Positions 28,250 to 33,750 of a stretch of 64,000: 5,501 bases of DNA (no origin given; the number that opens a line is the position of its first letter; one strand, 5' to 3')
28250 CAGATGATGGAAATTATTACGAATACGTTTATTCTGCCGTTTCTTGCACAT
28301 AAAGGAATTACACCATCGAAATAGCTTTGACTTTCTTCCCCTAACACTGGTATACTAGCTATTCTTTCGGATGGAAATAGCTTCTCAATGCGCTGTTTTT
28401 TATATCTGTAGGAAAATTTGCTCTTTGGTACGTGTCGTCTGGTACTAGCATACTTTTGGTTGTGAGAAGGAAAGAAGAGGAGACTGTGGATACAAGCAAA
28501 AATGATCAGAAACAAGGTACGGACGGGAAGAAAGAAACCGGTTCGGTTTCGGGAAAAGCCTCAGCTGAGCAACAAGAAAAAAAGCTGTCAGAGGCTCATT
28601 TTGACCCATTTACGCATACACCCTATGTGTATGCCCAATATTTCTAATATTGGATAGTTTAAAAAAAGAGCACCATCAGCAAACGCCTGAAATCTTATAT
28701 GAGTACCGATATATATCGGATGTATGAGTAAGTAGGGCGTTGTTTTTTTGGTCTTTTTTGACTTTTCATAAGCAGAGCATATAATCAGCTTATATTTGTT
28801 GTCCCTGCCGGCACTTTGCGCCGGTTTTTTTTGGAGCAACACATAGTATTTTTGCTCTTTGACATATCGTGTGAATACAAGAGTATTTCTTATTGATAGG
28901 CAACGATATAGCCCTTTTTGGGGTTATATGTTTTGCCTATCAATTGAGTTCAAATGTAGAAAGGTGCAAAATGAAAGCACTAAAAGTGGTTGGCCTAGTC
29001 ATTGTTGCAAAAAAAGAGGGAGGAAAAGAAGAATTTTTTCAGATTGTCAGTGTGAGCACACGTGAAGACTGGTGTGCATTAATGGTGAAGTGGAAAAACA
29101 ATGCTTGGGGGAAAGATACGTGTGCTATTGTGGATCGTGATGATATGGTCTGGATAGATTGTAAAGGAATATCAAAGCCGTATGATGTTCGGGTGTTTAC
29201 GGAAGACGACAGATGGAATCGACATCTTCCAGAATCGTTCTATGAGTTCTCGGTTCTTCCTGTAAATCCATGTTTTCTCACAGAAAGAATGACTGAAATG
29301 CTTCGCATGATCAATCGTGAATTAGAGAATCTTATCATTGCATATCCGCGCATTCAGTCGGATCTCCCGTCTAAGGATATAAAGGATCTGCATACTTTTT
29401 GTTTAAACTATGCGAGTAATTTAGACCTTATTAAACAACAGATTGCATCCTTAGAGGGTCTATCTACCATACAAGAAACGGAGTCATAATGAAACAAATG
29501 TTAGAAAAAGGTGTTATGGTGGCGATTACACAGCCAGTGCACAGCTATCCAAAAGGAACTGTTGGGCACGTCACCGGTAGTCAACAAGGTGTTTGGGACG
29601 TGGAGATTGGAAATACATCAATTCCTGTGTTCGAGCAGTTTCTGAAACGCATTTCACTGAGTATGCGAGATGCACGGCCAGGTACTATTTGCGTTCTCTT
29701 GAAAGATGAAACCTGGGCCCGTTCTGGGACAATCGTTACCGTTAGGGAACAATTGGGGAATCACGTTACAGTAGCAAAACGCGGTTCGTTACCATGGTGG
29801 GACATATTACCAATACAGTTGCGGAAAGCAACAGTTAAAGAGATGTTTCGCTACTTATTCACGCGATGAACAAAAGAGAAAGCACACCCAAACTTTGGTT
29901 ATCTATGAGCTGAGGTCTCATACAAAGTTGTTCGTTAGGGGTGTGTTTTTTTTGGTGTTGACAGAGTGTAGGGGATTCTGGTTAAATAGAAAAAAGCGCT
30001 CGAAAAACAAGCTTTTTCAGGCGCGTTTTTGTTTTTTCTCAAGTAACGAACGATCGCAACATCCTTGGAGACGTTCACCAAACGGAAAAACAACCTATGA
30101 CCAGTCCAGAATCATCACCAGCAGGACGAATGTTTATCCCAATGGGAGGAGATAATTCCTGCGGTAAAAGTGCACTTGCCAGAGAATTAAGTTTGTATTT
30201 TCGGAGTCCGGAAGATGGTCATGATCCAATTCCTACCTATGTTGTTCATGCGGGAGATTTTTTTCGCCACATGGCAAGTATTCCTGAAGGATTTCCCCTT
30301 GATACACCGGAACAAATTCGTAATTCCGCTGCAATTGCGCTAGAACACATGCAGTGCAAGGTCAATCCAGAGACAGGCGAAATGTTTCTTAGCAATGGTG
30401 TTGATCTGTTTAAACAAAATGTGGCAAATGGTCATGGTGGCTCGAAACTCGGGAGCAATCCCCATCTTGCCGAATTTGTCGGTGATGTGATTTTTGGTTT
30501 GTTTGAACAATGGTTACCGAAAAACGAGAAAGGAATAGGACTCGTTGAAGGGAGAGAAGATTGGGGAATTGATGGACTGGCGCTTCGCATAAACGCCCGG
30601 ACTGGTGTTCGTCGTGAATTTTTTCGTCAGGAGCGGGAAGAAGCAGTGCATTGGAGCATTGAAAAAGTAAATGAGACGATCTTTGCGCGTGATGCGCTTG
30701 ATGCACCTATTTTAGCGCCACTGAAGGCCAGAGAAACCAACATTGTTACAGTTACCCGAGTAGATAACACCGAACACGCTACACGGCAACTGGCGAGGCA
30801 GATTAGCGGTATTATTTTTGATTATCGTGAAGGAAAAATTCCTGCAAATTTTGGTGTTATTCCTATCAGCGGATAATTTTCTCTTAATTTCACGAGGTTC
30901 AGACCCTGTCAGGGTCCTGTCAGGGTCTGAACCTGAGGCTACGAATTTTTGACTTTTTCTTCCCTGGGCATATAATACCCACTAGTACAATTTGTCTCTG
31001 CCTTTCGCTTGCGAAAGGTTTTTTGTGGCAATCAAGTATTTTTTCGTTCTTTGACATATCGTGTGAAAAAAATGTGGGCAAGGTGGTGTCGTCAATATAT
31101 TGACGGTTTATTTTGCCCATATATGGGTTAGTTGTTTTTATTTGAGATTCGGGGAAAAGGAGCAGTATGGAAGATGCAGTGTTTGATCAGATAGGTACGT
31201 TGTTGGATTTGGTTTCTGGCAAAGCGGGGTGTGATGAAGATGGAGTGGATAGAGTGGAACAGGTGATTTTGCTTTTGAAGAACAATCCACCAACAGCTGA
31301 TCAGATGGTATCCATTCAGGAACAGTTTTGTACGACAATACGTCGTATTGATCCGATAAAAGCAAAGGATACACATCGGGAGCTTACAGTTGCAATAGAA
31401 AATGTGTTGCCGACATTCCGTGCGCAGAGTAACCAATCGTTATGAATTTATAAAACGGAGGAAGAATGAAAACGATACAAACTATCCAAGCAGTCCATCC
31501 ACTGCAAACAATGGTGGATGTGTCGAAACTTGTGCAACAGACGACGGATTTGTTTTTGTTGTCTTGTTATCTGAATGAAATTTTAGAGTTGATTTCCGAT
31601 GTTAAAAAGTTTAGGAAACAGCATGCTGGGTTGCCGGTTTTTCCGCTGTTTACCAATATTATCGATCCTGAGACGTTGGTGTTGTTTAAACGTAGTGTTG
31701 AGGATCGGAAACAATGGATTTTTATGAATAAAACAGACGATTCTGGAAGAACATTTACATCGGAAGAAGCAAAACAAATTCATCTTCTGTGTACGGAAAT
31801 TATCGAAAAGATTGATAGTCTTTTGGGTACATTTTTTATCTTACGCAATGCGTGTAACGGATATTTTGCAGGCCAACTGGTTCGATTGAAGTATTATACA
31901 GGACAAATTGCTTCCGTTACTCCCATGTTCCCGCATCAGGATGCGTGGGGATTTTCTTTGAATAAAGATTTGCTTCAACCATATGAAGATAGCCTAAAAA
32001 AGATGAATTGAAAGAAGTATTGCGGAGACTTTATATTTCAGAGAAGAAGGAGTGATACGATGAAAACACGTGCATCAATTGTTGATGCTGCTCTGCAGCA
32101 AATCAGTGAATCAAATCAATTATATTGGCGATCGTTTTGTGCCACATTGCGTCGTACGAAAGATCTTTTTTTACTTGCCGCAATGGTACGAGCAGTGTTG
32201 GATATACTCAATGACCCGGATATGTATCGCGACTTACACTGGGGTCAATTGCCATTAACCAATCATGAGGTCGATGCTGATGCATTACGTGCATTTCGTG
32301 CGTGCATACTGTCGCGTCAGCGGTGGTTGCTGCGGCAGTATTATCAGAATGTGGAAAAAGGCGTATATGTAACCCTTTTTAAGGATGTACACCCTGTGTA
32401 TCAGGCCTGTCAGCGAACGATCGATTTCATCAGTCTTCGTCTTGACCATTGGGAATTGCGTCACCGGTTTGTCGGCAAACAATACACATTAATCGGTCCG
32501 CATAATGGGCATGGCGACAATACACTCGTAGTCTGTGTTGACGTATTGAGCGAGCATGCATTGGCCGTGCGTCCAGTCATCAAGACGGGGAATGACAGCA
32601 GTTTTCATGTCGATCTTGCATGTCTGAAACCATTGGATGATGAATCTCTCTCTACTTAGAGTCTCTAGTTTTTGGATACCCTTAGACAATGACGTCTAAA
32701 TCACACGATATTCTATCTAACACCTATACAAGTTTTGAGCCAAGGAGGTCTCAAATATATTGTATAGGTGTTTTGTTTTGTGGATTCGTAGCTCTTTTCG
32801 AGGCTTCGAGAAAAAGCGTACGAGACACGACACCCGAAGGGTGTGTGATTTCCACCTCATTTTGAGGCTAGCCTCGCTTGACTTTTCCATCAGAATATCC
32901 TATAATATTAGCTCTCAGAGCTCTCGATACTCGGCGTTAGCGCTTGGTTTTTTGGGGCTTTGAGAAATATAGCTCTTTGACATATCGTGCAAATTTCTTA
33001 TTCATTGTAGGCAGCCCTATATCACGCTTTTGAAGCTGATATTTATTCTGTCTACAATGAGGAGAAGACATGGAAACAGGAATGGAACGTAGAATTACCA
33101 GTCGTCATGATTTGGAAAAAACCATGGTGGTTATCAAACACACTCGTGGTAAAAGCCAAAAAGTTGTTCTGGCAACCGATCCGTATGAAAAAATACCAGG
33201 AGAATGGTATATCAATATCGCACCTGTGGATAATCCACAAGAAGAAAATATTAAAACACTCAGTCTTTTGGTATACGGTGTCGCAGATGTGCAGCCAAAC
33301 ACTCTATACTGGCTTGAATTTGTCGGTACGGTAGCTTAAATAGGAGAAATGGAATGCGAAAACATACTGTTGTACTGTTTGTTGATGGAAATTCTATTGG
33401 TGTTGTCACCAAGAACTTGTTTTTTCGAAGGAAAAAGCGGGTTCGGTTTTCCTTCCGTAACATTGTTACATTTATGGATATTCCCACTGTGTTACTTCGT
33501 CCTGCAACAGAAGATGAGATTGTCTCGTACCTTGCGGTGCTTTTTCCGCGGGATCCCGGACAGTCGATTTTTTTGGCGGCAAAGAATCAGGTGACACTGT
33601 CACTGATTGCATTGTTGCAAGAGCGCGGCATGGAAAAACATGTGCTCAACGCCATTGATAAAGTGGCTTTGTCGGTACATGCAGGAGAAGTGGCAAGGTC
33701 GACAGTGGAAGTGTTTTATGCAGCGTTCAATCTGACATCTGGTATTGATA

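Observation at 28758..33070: Three paralogous ~180-nt leader modules, each preceding a cassette of small hypothetical genes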

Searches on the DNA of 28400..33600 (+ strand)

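Call 5: search_dna_similar(query=window:28400-33600:+, collection=phages, mode=near)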
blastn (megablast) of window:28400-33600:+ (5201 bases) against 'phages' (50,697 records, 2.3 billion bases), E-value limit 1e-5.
No match.

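Call 28: search_rna_families(source=window, start=28700, end=33100, threshold=evalue, max_evalue=10, show_alignments=3)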
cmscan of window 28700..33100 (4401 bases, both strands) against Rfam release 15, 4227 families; matches with E-value up to 10: 13.
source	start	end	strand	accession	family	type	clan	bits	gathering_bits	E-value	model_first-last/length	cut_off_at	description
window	29933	30038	+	RF01772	rnk_pseudo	Cis-reg; leader;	-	40.6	55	0.00015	1-108/108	no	Pseudomonas rnk leader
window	28755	28832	+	RF01401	rseX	Gene; sRNA;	-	31.6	50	0.37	1-94/94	no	rseX Hfq binding RNA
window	31987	32094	+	RF00348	snoR9_plant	Gene; snRNA; snoRNA; CD-box;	-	21.6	43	4.8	1-129/129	no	Small nucleolar RNA snoR9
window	29982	30121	-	RF00121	MicC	Gene; sRNA;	-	21.4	90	7.9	1-123/123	no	MicC RNA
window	30885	30941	-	RF03956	mir-737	Gene; miRNA;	-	20.7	60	9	1-63/63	no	mir-737 microRNA precursor family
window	28940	29007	-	RF00493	snoU2-30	Gene; snRNA; snoRNA; CD-box;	-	19.7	60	3.3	1-70/70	no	Small nucleolar RNA U2-30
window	28700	28831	-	RF02422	Bp1_738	Gene; sRNA;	-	19.1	45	0.88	1-117/208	3'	Burkholderia sRNA Bp1_Cand738_SIPHT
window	30488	30594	+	RF02111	IS009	Gene;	-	18.4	117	0.34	1-199/199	no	IS009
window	28844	28947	+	RF00399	SNORA24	Gene; snRNA; snoRNA; HACA-box;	-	18.2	40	6.5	1-131/131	no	Small nucleolar RNA SNORA24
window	28757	28831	+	RF02631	Hrs13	Gene; sRNA;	-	15.6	52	3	1-82/82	no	Hfq-regulated sRNA 13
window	31646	31754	+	RF01637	ceN47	Gene; snRNA; snoRNA; CD-box;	-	15.4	35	6.8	1-155/155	no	Nematode snoRNA ceN47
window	29988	30070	-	RF02377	SurA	Gene; sRNA;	-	13.5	100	2.4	1-279/279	no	SurA sRNA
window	32861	32934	-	RF02089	CLRN1-AS1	Gene; lncRNA;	-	13.2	48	5.8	1-79/79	no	CLRN1 antisense RNA 1 conserved region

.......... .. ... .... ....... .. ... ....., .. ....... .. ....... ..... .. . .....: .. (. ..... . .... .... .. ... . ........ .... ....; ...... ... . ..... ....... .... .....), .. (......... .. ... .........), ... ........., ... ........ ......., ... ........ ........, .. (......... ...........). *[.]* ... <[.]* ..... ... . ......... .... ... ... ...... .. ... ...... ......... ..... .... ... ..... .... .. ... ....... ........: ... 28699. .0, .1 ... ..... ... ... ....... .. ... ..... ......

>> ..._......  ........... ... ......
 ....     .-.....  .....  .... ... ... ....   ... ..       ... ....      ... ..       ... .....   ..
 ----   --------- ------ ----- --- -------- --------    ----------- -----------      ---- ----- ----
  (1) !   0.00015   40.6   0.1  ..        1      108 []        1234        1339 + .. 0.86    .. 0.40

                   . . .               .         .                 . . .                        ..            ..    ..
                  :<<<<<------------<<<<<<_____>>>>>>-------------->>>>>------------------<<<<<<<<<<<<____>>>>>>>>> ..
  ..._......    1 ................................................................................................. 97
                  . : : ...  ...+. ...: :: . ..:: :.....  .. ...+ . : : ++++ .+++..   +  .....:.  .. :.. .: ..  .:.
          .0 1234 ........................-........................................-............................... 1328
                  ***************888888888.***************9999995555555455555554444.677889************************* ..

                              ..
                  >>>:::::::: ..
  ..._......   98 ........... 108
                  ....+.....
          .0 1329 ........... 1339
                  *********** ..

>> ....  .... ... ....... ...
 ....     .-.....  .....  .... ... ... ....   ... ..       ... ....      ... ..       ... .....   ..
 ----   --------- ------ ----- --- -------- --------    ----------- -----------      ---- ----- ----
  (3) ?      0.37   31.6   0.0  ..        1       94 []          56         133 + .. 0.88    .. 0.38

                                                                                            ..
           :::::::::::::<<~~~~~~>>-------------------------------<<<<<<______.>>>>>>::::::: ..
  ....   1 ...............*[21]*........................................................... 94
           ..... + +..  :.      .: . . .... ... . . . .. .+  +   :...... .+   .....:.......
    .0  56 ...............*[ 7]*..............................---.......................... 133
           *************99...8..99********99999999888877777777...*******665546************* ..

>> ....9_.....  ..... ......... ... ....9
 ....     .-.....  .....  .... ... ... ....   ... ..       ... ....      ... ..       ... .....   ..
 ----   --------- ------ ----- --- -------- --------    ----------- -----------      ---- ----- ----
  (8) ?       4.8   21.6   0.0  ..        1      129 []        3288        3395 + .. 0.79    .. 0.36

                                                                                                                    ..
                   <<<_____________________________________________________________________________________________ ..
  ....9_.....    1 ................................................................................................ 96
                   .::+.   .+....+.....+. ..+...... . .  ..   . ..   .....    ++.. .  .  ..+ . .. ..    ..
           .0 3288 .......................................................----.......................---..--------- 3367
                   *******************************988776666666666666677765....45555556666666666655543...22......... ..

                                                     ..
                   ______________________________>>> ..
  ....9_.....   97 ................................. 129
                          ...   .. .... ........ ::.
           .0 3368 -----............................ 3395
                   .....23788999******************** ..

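Call 55: build_rna_model(alignment_id=A4, structure=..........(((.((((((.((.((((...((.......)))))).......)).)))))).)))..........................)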
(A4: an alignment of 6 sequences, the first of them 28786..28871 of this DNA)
Model R1 built from alignment A4 (6 sequences, 92 columns); structure: as given.
model positions 87; base pairs 16; branch points 0; effective number of sequences 2.35; information 0.654 bits per position. Calibrated on 0.2 Mb of random sequence (short: E-values are rough).
structure used (alignment columns):
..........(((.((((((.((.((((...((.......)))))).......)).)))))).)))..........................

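Call 56: search_with_rna_model(model_id=R1, sources=[window, L012, L017, L023, L025, L026, L031, L033, L045, L047, L050, L051, L016, L032, L036, L006], max_evalue=1, make_alignment=true)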
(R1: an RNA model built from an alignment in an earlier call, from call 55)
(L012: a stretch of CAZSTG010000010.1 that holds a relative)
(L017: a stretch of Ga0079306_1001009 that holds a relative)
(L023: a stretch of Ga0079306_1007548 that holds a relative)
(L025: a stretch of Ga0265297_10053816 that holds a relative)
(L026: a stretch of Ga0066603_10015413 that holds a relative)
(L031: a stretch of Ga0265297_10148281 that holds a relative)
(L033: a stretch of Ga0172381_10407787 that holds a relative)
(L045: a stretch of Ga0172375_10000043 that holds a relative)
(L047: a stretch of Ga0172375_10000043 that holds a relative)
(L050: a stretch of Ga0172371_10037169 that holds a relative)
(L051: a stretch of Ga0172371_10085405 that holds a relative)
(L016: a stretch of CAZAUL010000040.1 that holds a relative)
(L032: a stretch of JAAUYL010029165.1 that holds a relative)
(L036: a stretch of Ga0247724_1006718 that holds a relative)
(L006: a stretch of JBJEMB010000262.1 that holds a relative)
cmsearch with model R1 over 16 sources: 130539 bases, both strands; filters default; matches with E-value up to 1: 34.
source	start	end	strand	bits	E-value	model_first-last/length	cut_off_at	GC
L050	3990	4076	-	101.4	1.7e-22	1-87/87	no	0.4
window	28784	28871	+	96.3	3.1e-21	1-87/87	no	0.42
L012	401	486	+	86.6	7.7e-19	1-87/87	no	0.43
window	30977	31063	+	83.7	4e-18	1-87/87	no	0.39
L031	1691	1775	+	82.3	9e-18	1-87/87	no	0.45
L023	1142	1230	-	72.7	2.1e-15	1-87/87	no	0.43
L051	1908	1992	+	59.2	4.5e-12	1-87/87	no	0.41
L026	2134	2228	+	55.6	3.4e-11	1-87/87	no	0.38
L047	1394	1475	+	51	4.5e-10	1-87/87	no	0.4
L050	1954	2050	-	50.1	7.6e-10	1-87/87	no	0.4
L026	1449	1539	+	47.2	3.9e-09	1-87/87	no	0.41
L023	3989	4077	-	46.3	6.7e-09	1-87/87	no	0.44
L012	4292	4375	+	45.6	1e-08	1-87/87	no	0.42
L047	3913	4064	+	43.1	4.2e-08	1-87/87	no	0.44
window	32903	32989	+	42.8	4.9e-08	1-87/87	no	0.43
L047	5205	5292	+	36.4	1.9e-06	1-87/87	no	0.42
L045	1223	1278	+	36.1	2.3e-06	1-87/87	no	0.41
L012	7053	7112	+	35.9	2.5e-06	1-87/87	no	0.4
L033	204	282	+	35.6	3e-06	1-87/87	no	0.46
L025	574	658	-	35.1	3.8e-06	1-87/87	no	0.46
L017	6156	6205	-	33.5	9.6e-06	1-87/87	no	0.48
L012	5592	5678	+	33.4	1e-05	1-87/87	no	0.46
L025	2722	2827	-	33.4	1e-05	1-87/87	no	0.47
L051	264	350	+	32.9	1.4e-05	1-87/87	no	0.4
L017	8585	8717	-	30.4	5.7e-05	1-87/87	no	0.47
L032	502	573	-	26.9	0.0004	1-87/87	no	0.35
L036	628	695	-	25.2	0.0011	1-87/87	no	0.5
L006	828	876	+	25.1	0.0011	1-87/87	no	0.31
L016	304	348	+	23.3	0.0032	1-87/87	no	0.33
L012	1910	1937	+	21.1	0.011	22-49/87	no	0.61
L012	6868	6964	+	15.5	0.26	1-87/87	no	0.38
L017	208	285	-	14.8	0.4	1-87/87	no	0.38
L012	1979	2029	+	14.4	0.49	1-87/87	no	0.39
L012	6088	6148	+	13.7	0.74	1-87/87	no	0.34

Alignment A5: 34 matches aligned to the model, 190 columns, each read 5' to 3' on its own strand. Consensus structure (alignment columns), stored with it:
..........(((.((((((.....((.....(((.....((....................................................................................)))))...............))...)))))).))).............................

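Call 57: search_with_rna_model(model_id=R1, sources=[window, L012, L017, L023, L025, L026, L031, L033, L045, L047, L050, L051], max_evalue=0.0001, make_alignment=true)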
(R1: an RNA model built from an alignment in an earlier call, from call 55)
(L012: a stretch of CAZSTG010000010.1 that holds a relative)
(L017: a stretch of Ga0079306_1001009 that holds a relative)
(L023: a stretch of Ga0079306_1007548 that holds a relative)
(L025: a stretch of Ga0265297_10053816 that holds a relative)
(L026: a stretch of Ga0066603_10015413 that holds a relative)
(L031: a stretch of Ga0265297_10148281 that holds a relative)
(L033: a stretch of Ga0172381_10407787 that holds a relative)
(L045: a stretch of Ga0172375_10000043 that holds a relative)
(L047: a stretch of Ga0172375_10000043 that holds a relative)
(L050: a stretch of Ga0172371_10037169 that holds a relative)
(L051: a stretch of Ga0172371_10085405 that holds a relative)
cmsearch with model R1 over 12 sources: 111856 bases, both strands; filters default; matches with E-value up to 0.0001: 25.
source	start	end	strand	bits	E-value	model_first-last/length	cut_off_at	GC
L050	3990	4076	-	101.4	1.4e-22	1-87/87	no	0.4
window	28784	28871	+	96.3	2.7e-21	1-87/87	no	0.42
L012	401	486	+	86.6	6.6e-19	1-87/87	no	0.43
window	30977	31063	+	83.7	3.4e-18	1-87/87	no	0.39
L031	1691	1775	+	82.3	7.7e-18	1-87/87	no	0.45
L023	1142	1230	-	72.7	1.8e-15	1-87/87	no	0.43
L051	1908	1992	+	59.2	3.8e-12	1-87/87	no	0.41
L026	2134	2228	+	55.6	2.9e-11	1-87/87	no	0.38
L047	1394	1475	+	51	3.9e-10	1-87/87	no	0.4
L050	1954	2050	-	50.1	6.5e-10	1-87/87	no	0.4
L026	1449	1539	+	47.2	3.4e-09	1-87/87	no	0.41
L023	3989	4077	-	46.3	5.7e-09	1-87/87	no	0.44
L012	4292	4375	+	45.6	8.5e-09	1-87/87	no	0.42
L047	3913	4064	+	43.1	3.6e-08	1-87/87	no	0.44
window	32903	32989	+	42.8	4.2e-08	1-87/87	no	0.43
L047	5205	5292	+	36.4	1.6e-06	1-87/87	no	0.42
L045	1223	1278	+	36.1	1.9e-06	1-87/87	no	0.41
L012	7053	7112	+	35.9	2.1e-06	1-87/87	no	0.4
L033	204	282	+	35.6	2.6e-06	1-87/87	no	0.46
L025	574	658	-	35.1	3.3e-06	1-87/87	no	0.46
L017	6156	6205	-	33.5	8.2e-06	1-87/87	no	0.48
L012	5592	5678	+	33.4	8.7e-06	1-87/87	no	0.46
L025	2722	2827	-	33.4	8.8e-06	1-87/87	no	0.47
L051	264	350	+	32.9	1.2e-05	1-87/87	no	0.4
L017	8585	8717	-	30.4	4.9e-05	1-87/87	no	0.47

Alignment A6: 25 matches aligned to the model, 187 columns, each read 5' to 3' on its own strand. Consensus structure (alignment columns), stored with it:
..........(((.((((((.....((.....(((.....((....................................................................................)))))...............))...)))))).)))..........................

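Call 77: search_with_rna_model(model_id=R1, source=window, filters=off, max_evalue=10)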
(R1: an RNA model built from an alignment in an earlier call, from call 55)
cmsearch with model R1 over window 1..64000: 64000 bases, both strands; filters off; matches with E-value up to 10: 17.
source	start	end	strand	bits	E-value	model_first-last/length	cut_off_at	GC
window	28784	28871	+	96.3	1.5e-21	1-87/87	no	0.42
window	30977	31063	+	83.7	2e-18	1-87/87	no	0.39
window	32903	32989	+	42.8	2.4e-08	1-87/87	no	0.43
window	28357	28434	+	12.3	0.82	1-87/87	no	0.37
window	20849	20897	+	11.1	1.6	1-87/87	no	0.31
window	5314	5352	+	10.7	2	1-87/87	no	0.36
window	27071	27151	-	10.3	2.5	1-87/87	no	0.46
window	34574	34618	-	9.4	4.3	1-87/87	no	0.38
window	35551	35630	+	9.2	4.6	1-87/87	no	0.45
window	922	983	-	9.1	4.9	1-87/87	no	0.42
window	5605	5639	-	8.9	5.5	1-87/87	no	0.31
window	19476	19561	-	8.9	5.6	1-87/87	no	0.34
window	36443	36513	+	8.8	6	1-87/87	no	0.41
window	724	762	-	8.7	6.3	1-87/87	no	0.44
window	26827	26861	+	8.1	8.7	1-87/87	no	0.46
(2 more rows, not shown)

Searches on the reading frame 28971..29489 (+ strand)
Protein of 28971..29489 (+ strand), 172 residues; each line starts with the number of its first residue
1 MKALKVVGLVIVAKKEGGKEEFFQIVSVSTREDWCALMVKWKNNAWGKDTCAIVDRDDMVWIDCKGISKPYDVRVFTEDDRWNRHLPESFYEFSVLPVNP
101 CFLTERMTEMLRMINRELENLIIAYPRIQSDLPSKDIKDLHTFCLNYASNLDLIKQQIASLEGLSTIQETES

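Call 11: search_protein_families(library=pfam, proteins=[window:28971-29489:+], max_evalue=0.01)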
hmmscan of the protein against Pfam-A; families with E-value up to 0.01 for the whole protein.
window:28971-29489:+ (172 aa): 0 families

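Call 14: find_encoding_contigs(protein=window:28971-29489:+, flank=10000, max_places=10)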
Protein window:28971-29489:+ (172 aa): 3 contigs read that carry it; 3 places shown.
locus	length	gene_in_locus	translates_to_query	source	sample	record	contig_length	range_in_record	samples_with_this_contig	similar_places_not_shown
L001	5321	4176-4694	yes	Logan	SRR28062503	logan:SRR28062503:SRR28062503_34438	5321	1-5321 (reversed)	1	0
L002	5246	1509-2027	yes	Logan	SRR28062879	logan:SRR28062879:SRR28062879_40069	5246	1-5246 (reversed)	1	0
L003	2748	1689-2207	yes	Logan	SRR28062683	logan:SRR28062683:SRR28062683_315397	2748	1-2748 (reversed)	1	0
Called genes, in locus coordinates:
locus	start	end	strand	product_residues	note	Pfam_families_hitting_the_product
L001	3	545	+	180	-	?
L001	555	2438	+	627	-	PF03485:Arg_tRNA_synt_N, PF00750:tRNA-synt_1d, PF05746:DALR_1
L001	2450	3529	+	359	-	-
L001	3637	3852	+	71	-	-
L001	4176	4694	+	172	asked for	-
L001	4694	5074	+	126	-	-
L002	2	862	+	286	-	?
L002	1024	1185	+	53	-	-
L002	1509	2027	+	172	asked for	-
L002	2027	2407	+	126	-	-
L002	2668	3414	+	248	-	-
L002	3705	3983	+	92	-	-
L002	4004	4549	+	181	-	-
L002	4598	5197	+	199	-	-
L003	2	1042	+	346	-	?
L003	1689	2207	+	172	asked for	-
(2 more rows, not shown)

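Call 50: search_protein_families(library=phrogs, proteins=[window:28971-29489:+], max_evalue=0.01)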
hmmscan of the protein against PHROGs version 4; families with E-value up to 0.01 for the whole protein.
window:28971-29489:+ (172 aa): 0 families

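Call 51: search_protein_families(library=ncbifam, proteins=[window:28971-29489:+], max_evalue=0.01)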
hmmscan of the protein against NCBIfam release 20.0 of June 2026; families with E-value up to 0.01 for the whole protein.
window:28971-29489:+ (172 aa): 0 families
